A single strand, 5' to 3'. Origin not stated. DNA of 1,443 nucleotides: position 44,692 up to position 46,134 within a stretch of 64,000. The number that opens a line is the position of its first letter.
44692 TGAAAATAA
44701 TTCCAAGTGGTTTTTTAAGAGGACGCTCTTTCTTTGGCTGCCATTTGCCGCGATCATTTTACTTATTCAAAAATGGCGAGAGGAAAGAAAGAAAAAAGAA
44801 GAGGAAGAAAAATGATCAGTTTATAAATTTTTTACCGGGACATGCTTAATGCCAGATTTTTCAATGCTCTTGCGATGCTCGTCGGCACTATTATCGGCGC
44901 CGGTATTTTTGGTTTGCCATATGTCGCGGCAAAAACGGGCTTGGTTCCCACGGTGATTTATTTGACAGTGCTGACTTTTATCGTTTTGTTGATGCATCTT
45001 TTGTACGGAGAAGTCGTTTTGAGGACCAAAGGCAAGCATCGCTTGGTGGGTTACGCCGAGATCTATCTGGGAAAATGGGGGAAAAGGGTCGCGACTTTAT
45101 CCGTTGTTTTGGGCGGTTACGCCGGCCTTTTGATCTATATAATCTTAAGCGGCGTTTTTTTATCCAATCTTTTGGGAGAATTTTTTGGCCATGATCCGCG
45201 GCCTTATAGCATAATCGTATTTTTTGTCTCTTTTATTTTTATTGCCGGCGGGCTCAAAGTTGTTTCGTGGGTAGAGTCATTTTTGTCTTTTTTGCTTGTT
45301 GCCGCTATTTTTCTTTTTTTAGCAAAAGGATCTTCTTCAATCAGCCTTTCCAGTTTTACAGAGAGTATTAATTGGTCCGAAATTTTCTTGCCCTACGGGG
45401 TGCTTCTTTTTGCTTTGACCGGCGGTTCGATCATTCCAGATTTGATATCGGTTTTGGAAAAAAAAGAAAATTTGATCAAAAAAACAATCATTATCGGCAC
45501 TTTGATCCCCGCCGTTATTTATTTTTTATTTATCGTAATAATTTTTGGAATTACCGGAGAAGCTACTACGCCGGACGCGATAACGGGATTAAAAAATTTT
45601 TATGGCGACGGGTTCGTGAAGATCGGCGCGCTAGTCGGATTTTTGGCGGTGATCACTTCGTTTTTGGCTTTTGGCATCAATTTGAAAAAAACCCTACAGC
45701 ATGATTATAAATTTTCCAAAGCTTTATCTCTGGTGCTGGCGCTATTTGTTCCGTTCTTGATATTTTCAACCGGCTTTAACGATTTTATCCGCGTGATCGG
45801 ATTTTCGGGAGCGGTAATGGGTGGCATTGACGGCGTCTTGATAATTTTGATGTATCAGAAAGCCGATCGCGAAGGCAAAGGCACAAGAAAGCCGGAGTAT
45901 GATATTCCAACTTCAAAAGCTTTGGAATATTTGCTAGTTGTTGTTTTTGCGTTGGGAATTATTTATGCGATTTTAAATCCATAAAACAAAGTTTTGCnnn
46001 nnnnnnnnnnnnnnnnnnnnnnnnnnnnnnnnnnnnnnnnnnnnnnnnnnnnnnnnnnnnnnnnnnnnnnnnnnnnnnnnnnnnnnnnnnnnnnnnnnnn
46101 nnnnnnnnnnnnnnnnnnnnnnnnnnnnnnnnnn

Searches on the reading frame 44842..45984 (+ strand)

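Call 85: search_protein_families(library=pfam, proteins=[window:44842-45984:+], max_evalue=0.00001)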
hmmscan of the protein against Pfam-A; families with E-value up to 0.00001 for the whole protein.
window:44842-45984:+ (380 aa): 3 families
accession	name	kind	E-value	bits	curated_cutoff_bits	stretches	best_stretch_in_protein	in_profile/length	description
PF03222.19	Trp_Tyr_perm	-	6.9e-35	121.3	22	1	6-375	5-389/393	Tryptophan/tyrosine permease family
PF01490.24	Aa_trans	-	5.7e-13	48.7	25.6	1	6-281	5-292/410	Transmembrane amino acid transporter protein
PF13520.12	AA_permease_2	-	3.1e-08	33.4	27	1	6-277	3-285/427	Amino acid permease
